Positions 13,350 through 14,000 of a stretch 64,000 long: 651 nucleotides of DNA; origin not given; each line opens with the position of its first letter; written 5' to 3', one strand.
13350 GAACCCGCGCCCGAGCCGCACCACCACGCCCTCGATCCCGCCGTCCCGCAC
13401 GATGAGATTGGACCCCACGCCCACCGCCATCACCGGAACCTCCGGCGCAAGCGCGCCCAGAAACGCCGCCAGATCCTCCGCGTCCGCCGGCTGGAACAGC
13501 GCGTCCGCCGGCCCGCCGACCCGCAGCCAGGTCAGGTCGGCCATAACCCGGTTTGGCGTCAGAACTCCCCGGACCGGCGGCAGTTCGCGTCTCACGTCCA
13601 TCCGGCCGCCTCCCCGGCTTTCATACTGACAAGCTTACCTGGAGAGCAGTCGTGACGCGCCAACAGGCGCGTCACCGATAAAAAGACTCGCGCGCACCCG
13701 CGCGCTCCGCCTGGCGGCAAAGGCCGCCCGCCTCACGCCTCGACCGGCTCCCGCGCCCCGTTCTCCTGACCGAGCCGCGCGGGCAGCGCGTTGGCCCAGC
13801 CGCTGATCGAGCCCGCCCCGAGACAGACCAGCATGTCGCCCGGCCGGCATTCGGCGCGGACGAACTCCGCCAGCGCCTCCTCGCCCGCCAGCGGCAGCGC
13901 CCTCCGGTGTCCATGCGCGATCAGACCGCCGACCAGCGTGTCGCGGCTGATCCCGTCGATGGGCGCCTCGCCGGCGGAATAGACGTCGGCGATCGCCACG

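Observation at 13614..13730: Dispersed ~116-bp triple-hairpin element with compensatory stem changes (copy 1, fills the murC-murB gap)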

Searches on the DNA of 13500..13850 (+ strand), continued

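Call 75: search_with_rna_model(model_id=R1, sources=[L058, L059, L060], max_evalue=1)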
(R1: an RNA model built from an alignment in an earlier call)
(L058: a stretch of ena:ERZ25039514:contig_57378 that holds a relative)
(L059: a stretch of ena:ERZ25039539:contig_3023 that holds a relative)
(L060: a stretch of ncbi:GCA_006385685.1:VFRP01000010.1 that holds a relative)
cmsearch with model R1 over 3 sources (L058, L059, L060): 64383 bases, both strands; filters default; matches with E-value up to 1: 2.
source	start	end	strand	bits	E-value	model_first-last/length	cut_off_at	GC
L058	9429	9546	-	134.2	7.1e-36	1-118/118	no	0.68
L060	4142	4251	-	10.7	0.15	1-118/118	no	0.6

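Call 79: search_with_rna_model(model_id=R1, sources=[window, L001, L002, L003, L004, L005, L006, L007, L008, L009, L010, L011, L012, L013, L014, L015, L016, L017, L019, L020, L021, L022, L023, L028, L029, L033, L037, L038, L043, L046, L050, L055, L058], max_evalue=1e-15, make_alignment=true)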
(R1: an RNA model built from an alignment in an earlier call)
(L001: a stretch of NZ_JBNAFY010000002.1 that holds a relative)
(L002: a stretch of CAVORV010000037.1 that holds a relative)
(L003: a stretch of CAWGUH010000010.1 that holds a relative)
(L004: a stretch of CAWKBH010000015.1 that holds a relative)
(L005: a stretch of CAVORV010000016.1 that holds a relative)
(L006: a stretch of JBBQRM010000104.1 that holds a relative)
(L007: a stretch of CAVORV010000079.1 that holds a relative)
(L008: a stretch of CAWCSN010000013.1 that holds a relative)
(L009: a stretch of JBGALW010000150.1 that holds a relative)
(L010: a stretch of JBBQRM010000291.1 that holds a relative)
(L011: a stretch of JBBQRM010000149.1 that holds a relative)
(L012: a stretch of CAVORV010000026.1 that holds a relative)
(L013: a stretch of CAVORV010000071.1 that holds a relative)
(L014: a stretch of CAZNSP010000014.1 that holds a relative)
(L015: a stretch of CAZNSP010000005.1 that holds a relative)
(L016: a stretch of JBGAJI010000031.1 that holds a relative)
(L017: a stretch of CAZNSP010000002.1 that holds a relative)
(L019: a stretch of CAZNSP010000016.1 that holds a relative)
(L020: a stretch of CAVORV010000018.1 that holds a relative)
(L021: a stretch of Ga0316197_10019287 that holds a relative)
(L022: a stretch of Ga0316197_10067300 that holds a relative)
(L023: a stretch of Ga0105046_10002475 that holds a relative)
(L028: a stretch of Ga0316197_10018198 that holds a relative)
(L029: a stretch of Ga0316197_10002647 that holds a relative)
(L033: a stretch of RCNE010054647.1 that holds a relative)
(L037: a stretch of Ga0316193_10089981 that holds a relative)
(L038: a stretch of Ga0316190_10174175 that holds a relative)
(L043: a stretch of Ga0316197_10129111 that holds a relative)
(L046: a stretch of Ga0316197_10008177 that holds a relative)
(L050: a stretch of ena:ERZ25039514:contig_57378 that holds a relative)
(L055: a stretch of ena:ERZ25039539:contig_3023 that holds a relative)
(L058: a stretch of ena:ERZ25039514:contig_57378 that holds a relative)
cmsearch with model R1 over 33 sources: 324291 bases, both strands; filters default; matches with E-value up to 1e-15: 34.
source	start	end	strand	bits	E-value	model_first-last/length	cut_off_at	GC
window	13612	13729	+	141.3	3.7e-37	1-118/118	no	0.66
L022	449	565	-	137.7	3.7e-36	1-118/118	no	0.68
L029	12639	12755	-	137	5.8e-36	1-118/118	no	0.67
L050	11432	11549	-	136.9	6.2e-36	1-118/118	no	0.67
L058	9429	9546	-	134.2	3.6e-35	1-118/118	no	0.68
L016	1854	1972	+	132.7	9.1e-35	1-118/118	no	0.65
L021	1468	1584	-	132.4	1.1e-34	1-118/118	no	0.68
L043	1262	1378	-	131.9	1.5e-34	1-118/118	no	0.68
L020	2962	3078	-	130.2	4.5e-34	1-118/118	no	0.68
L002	7190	7305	-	128.7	1.2e-33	1-118/118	no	0.65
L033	1379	1495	+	128.1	1.8e-33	1-118/118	no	0.65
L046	3771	3887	-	127.8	2.2e-33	1-118/118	no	0.67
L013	6781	6896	+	127.2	3.1e-33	1-118/118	no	0.68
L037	578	693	-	127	3.5e-33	1-118/118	no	0.66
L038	1330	1445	-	126.9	3.9e-33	1-118/118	no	0.68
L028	2467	2582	+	125.8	7.9e-33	1-118/118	no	0.63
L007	3039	3154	-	123.7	2.9e-32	1-118/118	no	0.68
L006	4416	4534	+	123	4.6e-32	1-118/118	no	0.68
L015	4357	4476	+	122.3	7e-32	1-118/118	no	0.7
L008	1357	1475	+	120.1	3e-31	1-118/118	no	0.61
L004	2005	2118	-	118.9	6.2e-31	1-118/118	no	0.67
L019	2881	2999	-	117.9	1.2e-30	1-118/118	no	0.7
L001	2622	2742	+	116.9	2.3e-30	1-118/118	no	0.61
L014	2764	2884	+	116.6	2.7e-30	1-118/118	no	0.69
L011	1018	1136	-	116.6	2.7e-30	1-118/118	no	0.69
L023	7152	7267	-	114.4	1.2e-29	1-118/118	no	0.62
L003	665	782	+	114.3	1.2e-29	1-118/118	no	0.66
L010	1717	1843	-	114.3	1.2e-29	1-118/118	no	0.68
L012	4301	4417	-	111.7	6.4e-29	1-118/118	no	0.68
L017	6996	7112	+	108.8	4.2e-28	1-118/118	no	0.68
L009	5633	5754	+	108.5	5e-28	1-118/118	no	0.64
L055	11449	11567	-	106.8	1.5e-27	1-118/118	no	0.59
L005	5478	5586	-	99.2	1.9e-25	1-118/118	no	0.62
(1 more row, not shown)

Alignment A4: 34 matches aligned to the model, 134 columns, each read 5' to 3' on its own strand. Consensus structure (alignment columns), stored with it:
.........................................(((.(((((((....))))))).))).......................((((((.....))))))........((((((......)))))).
